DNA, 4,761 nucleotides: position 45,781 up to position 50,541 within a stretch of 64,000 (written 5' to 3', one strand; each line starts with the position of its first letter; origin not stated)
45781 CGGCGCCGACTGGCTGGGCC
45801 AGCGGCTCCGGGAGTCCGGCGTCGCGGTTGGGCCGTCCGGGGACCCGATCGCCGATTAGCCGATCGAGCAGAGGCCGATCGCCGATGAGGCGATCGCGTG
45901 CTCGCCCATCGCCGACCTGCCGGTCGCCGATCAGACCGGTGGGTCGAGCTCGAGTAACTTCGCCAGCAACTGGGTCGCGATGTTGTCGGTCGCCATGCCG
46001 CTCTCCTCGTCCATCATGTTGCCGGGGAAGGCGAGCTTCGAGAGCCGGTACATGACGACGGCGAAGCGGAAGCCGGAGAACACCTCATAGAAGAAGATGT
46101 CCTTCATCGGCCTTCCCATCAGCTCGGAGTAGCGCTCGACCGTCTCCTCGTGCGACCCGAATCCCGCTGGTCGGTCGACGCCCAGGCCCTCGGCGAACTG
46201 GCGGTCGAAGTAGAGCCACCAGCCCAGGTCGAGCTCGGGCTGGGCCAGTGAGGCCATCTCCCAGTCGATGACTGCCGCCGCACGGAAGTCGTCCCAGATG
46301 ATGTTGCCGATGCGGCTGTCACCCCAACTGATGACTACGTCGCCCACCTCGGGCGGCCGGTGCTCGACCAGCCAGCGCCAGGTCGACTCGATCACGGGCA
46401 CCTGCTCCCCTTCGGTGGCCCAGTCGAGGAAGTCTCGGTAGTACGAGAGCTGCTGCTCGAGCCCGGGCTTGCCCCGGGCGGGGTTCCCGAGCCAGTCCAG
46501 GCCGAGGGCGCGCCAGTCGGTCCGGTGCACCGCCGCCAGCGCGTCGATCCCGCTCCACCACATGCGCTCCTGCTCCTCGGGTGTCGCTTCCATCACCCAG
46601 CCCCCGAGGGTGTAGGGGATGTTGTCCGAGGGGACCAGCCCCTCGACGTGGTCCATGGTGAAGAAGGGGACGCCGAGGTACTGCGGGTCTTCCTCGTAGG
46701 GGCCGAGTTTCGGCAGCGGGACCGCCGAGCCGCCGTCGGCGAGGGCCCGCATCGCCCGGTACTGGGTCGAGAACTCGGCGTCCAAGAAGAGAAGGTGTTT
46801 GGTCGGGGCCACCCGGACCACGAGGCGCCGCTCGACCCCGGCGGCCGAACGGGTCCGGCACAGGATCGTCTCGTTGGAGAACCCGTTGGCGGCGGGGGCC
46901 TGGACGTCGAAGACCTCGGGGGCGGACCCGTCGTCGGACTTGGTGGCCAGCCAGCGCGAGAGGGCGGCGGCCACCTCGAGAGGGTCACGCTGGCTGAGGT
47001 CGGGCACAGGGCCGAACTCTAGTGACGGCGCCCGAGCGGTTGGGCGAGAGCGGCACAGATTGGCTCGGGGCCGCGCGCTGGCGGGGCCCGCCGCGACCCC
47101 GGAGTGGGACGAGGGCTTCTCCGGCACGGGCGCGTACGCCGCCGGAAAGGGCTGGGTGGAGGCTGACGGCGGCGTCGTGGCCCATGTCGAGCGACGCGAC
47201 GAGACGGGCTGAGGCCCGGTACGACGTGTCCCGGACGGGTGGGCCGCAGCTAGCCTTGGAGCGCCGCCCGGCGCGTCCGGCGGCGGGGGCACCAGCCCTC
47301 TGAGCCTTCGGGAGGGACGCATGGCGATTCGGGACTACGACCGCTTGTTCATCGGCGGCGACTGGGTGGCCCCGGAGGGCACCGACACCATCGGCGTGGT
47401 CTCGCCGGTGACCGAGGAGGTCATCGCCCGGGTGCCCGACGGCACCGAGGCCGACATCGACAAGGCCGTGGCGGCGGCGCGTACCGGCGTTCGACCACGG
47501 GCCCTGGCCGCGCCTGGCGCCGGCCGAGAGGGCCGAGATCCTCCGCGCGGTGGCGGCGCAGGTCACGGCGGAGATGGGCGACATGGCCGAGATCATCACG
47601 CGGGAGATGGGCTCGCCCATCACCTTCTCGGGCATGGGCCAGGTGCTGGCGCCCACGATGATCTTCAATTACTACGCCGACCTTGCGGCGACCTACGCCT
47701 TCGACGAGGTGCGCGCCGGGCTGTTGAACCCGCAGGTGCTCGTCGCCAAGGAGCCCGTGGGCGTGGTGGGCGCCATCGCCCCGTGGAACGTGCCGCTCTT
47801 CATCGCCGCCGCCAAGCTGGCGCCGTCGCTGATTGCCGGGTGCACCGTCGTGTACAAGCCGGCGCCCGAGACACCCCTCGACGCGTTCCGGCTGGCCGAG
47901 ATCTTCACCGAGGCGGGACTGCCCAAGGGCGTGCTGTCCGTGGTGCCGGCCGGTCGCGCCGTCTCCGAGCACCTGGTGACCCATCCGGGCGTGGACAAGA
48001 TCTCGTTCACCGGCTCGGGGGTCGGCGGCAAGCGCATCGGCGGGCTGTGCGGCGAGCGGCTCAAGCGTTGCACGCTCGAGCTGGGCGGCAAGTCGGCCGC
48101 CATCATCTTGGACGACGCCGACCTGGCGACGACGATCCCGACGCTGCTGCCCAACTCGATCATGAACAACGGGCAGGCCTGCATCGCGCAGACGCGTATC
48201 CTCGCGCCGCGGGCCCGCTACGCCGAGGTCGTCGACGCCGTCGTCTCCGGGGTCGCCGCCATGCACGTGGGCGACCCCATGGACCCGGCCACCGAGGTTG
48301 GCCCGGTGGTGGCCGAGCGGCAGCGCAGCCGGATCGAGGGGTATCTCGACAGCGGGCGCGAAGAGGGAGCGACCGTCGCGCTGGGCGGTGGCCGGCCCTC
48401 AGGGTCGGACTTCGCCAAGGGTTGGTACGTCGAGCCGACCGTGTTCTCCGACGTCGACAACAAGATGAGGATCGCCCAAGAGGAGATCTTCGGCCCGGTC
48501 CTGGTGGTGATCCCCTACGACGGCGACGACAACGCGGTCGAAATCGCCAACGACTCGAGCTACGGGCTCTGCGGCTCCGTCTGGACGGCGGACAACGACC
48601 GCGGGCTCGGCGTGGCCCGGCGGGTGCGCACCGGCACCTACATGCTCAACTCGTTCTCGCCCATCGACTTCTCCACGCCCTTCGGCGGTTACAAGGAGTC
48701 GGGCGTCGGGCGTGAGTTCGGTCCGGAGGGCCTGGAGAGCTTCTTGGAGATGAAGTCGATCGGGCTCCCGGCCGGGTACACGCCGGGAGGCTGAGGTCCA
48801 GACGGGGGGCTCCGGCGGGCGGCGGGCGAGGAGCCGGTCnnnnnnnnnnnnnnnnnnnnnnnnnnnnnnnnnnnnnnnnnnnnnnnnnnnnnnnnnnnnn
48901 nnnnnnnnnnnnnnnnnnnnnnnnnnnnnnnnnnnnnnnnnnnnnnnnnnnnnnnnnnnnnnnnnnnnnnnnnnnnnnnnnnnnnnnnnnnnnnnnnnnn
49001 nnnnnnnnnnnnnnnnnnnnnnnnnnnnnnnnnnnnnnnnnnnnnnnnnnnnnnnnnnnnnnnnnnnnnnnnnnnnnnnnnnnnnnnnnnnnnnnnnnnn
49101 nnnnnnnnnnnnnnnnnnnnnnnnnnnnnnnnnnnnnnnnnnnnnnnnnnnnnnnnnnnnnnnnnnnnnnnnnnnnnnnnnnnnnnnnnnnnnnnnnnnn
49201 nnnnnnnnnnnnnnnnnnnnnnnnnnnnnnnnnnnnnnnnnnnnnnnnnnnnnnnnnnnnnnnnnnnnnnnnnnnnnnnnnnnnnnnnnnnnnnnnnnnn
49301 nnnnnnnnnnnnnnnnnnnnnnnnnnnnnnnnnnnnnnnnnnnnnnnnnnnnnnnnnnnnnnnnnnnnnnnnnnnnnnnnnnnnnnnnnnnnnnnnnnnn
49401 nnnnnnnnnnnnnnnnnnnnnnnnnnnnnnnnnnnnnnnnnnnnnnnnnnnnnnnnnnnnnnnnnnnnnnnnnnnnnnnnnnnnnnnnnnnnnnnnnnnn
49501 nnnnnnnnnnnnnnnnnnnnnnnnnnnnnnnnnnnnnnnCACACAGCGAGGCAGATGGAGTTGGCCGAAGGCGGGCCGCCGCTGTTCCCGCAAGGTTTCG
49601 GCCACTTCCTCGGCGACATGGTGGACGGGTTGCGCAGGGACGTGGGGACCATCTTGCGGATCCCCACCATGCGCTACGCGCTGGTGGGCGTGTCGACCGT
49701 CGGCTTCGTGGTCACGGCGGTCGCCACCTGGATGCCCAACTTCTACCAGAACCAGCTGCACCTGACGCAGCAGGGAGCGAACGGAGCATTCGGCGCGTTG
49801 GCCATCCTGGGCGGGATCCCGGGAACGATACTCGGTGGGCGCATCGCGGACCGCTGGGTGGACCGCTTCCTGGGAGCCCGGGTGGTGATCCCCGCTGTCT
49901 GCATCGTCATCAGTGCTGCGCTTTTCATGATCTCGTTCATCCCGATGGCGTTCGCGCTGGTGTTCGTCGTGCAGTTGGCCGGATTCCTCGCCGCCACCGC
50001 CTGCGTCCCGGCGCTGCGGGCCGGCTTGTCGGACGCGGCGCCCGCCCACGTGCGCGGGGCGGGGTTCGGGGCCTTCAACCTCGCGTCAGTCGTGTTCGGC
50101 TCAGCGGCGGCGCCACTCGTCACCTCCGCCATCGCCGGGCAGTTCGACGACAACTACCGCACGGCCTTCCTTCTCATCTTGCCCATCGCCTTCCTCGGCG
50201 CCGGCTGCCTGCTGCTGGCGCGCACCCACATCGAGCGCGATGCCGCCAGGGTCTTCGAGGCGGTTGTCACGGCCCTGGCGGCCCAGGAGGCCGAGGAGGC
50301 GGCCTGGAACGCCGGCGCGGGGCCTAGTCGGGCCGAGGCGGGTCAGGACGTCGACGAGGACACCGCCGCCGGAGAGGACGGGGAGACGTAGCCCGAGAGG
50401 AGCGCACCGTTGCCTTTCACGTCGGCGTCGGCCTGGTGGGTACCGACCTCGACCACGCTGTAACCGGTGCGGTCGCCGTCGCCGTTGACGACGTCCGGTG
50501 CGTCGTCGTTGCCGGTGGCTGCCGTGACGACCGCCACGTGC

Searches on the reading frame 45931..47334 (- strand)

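Call 16: search_protein_families(library=pfam, proteins=[window:45931-47334:-], max_evalue=0.0001)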
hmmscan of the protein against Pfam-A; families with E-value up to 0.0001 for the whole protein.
window:45931-47334:- (467 aa): 1 family
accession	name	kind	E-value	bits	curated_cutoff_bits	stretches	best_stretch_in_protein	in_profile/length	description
PF01636.29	APH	-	1.7e-24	87.4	23.2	1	147-397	4-231/239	Phosphotransferase enzyme family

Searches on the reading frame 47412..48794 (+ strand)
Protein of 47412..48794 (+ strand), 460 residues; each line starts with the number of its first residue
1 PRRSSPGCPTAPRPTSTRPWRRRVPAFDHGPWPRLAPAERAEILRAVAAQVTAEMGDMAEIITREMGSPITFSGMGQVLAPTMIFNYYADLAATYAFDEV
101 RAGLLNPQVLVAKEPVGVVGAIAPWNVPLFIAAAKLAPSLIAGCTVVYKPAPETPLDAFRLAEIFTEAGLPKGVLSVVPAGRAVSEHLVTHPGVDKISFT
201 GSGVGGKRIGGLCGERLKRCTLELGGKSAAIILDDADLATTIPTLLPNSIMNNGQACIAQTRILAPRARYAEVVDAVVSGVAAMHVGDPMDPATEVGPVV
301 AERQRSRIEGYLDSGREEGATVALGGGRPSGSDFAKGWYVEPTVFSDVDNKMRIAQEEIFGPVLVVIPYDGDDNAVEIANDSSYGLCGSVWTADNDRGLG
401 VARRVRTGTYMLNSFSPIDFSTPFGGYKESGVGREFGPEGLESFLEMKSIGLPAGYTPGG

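Call 16: search_protein_families(library=pfam, proteins=[window:47412-48794:+], max_evalue=0.0001)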
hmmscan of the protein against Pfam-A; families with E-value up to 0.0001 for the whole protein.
window:47412-48794:+ (460 aa): 1 family
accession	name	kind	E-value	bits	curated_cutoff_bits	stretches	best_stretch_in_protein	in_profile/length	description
PF00171.27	Aldedh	-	1.2e-141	472.9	23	1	31-450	44-461/461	Aldehyde dehydrogenase family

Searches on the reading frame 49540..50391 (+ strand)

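Call 16: search_protein_families(library=pfam, proteins=[window:49540-50391:+], max_evalue=0.0001)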
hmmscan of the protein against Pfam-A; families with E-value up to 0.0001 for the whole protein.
window:49540-50391:+ (283 aa): 2 families
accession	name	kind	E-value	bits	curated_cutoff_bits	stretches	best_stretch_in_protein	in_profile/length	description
PF07690.21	MFS_1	-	2.3e-18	66.7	33.4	1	38-189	199-345/347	Major Facilitator Superfamily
PF03137.26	OATP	-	1.8e-07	30.3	25.8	1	35-132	286-382/545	Organic Anion Transporter Polypeptide (OATP) family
